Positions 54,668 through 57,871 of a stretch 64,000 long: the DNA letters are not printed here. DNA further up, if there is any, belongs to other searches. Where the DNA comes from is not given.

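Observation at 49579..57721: Tandemly duplicated two-gene cassette: small PEP-CTERM protein plus giant beta-propeller-phosphoesterase fusion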

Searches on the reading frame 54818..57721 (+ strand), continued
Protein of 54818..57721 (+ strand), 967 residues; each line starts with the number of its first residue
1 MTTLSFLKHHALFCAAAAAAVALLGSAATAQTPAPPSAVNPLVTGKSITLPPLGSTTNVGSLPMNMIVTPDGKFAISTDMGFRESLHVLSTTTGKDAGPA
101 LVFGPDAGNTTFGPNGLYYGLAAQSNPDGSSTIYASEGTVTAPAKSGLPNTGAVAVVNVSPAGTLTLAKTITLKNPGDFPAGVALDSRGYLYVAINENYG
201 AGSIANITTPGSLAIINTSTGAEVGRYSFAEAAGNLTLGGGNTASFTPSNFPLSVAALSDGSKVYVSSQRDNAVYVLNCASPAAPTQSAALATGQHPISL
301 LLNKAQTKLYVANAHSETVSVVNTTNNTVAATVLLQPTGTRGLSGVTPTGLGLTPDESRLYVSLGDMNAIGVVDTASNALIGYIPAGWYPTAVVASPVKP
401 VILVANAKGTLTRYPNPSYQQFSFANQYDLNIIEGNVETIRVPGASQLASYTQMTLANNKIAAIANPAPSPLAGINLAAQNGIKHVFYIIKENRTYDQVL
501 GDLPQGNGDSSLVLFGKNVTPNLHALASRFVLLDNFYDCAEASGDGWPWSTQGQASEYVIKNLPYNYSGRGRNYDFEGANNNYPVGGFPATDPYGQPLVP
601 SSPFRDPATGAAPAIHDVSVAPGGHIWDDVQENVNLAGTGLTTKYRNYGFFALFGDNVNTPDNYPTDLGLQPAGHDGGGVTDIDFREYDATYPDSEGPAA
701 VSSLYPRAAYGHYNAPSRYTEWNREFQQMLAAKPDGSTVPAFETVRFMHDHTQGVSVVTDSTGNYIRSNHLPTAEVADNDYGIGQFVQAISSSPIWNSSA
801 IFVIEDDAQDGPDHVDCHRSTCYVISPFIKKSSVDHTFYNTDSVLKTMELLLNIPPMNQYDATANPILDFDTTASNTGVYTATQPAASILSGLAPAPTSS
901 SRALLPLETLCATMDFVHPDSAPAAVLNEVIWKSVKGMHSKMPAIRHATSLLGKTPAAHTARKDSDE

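Call 88: predict_structure(alignment_id=A3)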
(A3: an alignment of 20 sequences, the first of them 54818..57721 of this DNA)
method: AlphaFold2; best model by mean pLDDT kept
length: 967 residues; sequences in the alignment: 20
mean_pLDDT: 66.7   pTM: 0.69
mean pLDDT of the five models: 66.7, 62.3, 61.7, 60.6, 57.5
residues with pLDDT >= 90: 272; 70-90: 232; 50-70: 159; < 50: 304
segments of 3 or more residues with pLDDT < 50: 1-39, 105-116, 141-149, 199-208, 236-247, 414-432, 494-517, 535-624, 650-689, 807-819, 917-924, 942-967
pLDDT, mean of each block of 10 residues (from residue 1): 31 38 35 36 73 88 84 89 80 91 51 49 92 80 44 86 90 79 92 73 40 92 89 45 48 89 87 88 93 79 96 83 96 81 68 96 89 96 90 92 87 44 33 74 96 90 77 90 89 46 30 42 79 53 28 27 25 24 29 39 40 31 55 86 73 29 26 32 39 82 72 77 90 91 76 61 66 79 94 96 62 31 86 67 82 79 81 90 85 64 63 51 53 59 37 27 23
secondary structure, 60 per line:
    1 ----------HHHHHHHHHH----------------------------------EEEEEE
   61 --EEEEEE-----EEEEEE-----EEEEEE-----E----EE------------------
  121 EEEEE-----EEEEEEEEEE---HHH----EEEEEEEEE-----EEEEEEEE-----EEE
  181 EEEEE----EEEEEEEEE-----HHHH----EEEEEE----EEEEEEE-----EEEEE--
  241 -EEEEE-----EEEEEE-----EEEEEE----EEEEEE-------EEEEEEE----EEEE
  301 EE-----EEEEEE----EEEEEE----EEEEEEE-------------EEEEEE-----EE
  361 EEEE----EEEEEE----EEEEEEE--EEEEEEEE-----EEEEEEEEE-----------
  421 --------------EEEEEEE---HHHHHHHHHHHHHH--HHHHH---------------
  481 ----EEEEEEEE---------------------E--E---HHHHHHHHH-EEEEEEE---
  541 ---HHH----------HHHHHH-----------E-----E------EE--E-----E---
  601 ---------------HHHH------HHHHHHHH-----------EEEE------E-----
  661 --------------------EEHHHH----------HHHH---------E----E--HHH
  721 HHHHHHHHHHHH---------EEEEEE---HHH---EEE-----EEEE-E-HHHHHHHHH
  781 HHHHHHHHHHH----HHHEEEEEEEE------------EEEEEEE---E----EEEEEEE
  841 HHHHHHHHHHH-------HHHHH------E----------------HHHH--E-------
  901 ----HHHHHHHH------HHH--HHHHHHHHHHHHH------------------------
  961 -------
elements in order (helices of 4 or more, strands of 3 or more residues): H11-20 E55-60 E63-68 E74-79 E85-90 E121-125 E131-140 E151-159 E165-172 E178-185 E190-198 H204-207 E212-217 E222-228 E234-238 E242-246 E252-257 E263-268 E273-278 E286-292 E297-302 E308-313 E318-323 E328-334 E348-353 E359-364 E369-374 E379-385 E388-395 E401-409 E435-441 H445-458 H461-465 E485-492 H521-529 E531-537 H557-562 H616-619 H626-633 E645-648 H683-686 H697-700 H718-732 E742-747 E757-759 E765-768 H772-791 E799-806 E819-825 E834-840 H841-851 H859-863 H887-890 H905-912 H924-936
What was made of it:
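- On Phosphoesterase family PF04185 (AcpA / phospholipase C): The AF2 model is poor in this region (call 88).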

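Call 90: fold_search(model_id=the predicted structure, library=pdb)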
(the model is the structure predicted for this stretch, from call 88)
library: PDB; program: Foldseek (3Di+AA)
matches with E <= 10: 1623; with E <= 0.001: 1352
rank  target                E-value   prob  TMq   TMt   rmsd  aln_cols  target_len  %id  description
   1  1l0q_A                9.3e-14  1.00  0.24  0.56   5.5       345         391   21  Tandem YVTN beta-propeller and PKD domains from an archaeal surface layer protein (released 2002-11-06)
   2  5yzv_B                5.4e-13  1.00  0.26  0.80   5.2       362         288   14  Biophysical and structural characterization of the thermostable WD40 domain of a prokaryotic protein, Thermomonospora  (released 2018-10-03)
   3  6vn7_B                1.1e-12  1.00  0.25  0.66   8.1       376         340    8  Cryo-EM structure of an activated VIP1 receptor-G protein complex (released 2020-09-02)
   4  7seu_D                2.0e-12  1.00  0.27  0.75   5.5       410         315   13  Crystal structure of E coli contaminant protein YncE co-purified with a plant protein (released 2022-04-20)
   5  5yzv_D                2.2e-12  1.00  0.24  0.75   5.7       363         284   14  Biophysical and structural characterization of the thermostable WD40 domain of a prokaryotic protein, Thermomonospora  (released 2018-10-03)
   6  7jv5_B                2.2e-12  1.00  0.24  0.64   7.8       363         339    8  Cryo-EM structure of SKF-81297-bound dopamine receptor 1 in complex with Gs protein (released 2021-02-24)
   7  3vgz_A                2.2e-12  1.00  0.26  0.72   6.7       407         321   13  Crystal structure of E. coli YncE (released 2011-11-16)
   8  8wc9_B                3.0e-12  1.00  0.25  0.68   6.8       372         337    8  Cryo-EM structure of the ZH8651-bound mTAAR1-Gq complex (released 2023-12-27)
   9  9ode_B                3.9e-12  1.00  0.24  0.66   9.1       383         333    8  Structure of the MOR/Gi/Lofentanil Complex, Nucleotide Free (released 2026-03-04)
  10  5yzv_C                4.1e-12  1.00  0.26  0.79   5.2       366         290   15  Biophysical and structural characterization of the thermostable WD40 domain of a prokaryotic protein, Thermomonospora  (released 2018-10-03)
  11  3vh0_A                4.3e-12  1.00  0.26  0.71   7.8       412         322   13  Crystal structure of E. coli YncE complexed with DNA (released 2011-11-16)
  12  9ppw_C                5.1e-12  1.00  0.26  0.69   7.4       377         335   10  CryoEM structure of delta opioid receptor bound to G proteins and Naltrindole (released 2026-03-04)
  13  8ikh_B                5.6e-12  1.00  0.25  0.65   6.7       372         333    8  Cryo-EM structure of human receptor with G proteins (released 2024-06-05)
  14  8fky_SP               8.2e-12  1.00  0.26  0.58   8.3       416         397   11  Human nucleolar pre-60S ribosomal subunit (State F) (released 2023-07-12)
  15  8c6j_N                9.1e-12  1.00  0.25  0.72   6.4       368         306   15  Human spliceosomal PM5 C* complex (released 2023-07-12)
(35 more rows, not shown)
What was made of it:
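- On YVTN beta-propeller repeat (TIGR02276): The AF2 propeller (mostly pLDDT 80-96) matches 1L0Q and YncE (calls 88, 90).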
